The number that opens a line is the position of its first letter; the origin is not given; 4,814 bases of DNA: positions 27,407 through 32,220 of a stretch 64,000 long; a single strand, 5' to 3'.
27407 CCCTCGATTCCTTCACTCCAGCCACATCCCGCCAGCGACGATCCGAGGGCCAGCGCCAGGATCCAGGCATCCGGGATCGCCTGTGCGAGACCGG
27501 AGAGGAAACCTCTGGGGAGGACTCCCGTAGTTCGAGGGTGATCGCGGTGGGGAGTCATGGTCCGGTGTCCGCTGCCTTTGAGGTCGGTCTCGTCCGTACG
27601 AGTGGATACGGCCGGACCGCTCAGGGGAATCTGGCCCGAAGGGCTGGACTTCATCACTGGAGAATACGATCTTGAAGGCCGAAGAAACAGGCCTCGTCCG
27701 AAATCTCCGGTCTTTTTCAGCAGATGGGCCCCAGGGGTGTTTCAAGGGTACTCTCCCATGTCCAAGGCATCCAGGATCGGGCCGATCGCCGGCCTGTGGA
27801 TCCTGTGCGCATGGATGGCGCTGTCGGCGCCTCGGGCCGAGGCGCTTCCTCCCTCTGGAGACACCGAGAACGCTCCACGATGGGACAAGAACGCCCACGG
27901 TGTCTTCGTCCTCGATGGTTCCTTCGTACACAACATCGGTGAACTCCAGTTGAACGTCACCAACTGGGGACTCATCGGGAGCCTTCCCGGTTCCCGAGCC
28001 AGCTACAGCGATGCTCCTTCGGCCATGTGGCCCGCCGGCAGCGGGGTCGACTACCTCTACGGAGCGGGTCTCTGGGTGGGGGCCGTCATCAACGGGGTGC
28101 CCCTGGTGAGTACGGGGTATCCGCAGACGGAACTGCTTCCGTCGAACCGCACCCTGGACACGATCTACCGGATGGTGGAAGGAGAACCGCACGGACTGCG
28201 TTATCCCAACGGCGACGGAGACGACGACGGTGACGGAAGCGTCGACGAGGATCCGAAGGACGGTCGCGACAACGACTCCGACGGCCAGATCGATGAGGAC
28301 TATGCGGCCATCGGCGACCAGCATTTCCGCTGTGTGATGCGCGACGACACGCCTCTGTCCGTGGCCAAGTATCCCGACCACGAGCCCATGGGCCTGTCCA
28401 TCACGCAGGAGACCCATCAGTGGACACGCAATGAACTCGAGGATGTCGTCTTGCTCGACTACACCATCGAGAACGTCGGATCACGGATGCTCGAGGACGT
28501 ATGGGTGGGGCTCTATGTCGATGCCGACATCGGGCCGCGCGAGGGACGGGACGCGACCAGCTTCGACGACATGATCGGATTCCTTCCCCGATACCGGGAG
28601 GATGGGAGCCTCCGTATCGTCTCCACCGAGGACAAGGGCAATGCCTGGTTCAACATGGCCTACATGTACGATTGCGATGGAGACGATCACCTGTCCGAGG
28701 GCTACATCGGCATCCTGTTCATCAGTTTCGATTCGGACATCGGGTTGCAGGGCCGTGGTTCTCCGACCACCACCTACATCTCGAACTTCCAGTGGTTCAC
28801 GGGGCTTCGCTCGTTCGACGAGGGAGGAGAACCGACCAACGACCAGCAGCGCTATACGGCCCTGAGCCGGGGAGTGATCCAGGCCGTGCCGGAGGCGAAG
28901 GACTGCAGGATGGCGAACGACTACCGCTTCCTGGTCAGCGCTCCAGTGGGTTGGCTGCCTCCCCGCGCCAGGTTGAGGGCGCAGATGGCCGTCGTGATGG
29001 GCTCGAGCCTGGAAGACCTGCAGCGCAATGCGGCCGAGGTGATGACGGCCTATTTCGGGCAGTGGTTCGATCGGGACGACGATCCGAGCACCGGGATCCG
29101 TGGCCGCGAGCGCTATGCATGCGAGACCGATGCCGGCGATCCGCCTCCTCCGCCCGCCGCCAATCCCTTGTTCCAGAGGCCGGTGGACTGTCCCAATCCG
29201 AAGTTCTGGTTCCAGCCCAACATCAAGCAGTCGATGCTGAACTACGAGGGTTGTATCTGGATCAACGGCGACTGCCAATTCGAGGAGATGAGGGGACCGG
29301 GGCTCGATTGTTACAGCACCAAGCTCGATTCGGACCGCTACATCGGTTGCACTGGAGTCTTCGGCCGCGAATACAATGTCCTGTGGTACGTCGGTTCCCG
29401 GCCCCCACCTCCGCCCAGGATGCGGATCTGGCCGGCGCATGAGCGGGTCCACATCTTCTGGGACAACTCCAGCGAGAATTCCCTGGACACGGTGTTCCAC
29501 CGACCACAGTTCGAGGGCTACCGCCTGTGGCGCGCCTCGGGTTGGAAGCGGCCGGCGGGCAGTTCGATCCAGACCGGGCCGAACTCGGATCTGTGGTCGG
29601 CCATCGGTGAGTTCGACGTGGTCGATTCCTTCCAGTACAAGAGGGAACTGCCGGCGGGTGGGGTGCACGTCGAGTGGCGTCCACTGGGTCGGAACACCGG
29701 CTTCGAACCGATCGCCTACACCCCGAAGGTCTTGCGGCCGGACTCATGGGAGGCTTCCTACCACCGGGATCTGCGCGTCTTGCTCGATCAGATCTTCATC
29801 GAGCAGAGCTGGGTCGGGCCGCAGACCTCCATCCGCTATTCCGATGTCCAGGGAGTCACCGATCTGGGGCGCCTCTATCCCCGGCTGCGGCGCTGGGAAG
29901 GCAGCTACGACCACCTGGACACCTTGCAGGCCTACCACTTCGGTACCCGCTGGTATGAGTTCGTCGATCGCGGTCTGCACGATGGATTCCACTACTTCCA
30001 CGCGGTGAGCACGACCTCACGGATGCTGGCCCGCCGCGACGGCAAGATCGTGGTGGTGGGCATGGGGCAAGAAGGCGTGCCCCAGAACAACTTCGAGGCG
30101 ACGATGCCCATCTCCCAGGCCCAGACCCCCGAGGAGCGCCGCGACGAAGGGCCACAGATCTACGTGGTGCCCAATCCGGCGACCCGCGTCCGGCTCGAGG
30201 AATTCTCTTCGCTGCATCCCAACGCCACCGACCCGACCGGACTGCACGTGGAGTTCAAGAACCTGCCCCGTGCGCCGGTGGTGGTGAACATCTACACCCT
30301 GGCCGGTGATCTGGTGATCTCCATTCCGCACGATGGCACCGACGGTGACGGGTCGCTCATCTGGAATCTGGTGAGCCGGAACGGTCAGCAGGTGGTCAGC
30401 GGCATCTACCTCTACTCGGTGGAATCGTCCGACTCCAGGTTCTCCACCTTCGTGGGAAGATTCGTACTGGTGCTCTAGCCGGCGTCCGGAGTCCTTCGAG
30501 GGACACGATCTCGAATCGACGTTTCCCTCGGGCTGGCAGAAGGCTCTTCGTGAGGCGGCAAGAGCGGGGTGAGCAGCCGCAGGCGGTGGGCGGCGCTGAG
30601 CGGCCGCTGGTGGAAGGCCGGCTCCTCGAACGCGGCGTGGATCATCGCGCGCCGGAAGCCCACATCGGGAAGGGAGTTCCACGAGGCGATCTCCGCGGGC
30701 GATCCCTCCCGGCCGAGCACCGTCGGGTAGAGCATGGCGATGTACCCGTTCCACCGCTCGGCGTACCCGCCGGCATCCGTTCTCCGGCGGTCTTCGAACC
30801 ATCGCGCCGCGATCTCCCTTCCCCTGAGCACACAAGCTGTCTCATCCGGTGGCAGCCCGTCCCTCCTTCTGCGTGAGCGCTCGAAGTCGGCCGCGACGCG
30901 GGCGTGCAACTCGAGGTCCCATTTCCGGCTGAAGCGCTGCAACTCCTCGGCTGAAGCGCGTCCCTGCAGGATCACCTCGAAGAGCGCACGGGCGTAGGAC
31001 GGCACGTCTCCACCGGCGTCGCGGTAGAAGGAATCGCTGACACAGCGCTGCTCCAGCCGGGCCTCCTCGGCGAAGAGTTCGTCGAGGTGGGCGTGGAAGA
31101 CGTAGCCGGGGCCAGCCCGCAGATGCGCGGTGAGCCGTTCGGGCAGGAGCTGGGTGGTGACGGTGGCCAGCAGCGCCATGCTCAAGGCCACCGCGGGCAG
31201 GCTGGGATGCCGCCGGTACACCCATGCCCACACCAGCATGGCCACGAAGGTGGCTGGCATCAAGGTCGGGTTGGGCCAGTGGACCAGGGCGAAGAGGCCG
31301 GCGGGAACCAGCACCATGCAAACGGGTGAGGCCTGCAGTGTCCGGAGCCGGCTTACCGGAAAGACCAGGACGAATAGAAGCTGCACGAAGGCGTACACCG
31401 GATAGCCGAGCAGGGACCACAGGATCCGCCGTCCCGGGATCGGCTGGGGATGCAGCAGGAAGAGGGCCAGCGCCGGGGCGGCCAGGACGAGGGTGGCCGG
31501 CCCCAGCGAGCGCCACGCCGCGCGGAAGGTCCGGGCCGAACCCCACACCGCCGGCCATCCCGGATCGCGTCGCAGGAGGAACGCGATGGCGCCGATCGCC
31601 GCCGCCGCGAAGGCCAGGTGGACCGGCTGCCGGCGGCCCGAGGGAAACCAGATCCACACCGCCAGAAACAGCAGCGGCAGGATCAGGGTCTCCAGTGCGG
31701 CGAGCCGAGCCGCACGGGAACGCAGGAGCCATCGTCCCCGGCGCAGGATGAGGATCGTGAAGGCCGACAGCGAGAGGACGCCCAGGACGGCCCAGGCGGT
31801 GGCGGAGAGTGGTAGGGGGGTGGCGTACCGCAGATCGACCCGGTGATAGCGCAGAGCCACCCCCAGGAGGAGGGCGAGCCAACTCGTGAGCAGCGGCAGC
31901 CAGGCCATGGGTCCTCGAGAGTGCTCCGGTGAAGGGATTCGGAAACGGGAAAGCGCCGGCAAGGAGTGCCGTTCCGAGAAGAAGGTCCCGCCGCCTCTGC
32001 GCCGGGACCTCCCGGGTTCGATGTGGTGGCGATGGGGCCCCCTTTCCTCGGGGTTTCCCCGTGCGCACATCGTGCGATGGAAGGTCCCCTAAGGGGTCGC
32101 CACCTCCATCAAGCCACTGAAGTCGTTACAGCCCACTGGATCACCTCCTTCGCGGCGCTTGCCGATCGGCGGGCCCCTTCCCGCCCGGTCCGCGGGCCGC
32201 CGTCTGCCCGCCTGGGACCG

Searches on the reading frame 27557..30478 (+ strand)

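Call 3: search_protein_families(library=pfam, proteins=[window:27557-30478:+], max_evalue=1)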
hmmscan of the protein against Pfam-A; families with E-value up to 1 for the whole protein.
window:27557-30478:+ (973 aa): 1 family
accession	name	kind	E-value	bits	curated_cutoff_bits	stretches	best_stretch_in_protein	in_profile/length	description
PF13860.13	FlgD_ig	-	0.097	13.1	27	1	908-959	25-77/79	FlgD Ig-like domain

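Call 4: search_protein_families(library=ncbifam, proteins=[window:27557-30478:+], max_evalue=1)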
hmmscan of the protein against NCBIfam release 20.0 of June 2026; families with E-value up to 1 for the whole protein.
window:27557-30478:+ (973 aa): 3 families
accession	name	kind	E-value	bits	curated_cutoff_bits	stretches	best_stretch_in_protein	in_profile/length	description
NF052228.1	T9SS_PorZ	equivalog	0.0015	17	260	1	909-960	698-745/757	type IX secretion system anionic LPS delivery protein PorZ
TIGR04183.1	Por_Secre_tail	domain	0.046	13.7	23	1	888-962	3-65/72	T9SS type A sorting domain-containing protein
NF033707.1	T9SS_sortase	equivalog_domain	0.15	9.6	420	1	907-957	1024-1077/1095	type IX secretion system sortase PorU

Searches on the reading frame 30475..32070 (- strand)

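Call 3: search_protein_families(library=pfam, proteins=[window:30475-32070:-], max_evalue=1)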
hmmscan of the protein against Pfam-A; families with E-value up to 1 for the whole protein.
window:30475-32070:- (531 aa): 2 families
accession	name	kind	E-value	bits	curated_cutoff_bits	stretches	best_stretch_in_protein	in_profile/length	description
PF02517.21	Rce1-like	-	1.2e-05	25.9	22.4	1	225-297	14-86/93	Type II CAAX prenyl endopeptidase Rce1-like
PF13946.11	DUF4214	-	0.067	13.7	23.2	1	442-477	22-58/72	Domain of unknown function (DUF4214)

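Call 4: search_protein_families(library=ncbifam, proteins=[window:30475-32070:-], max_evalue=1)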
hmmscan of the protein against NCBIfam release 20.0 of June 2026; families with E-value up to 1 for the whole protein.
window:30475-32070:- (531 aa): 0 families
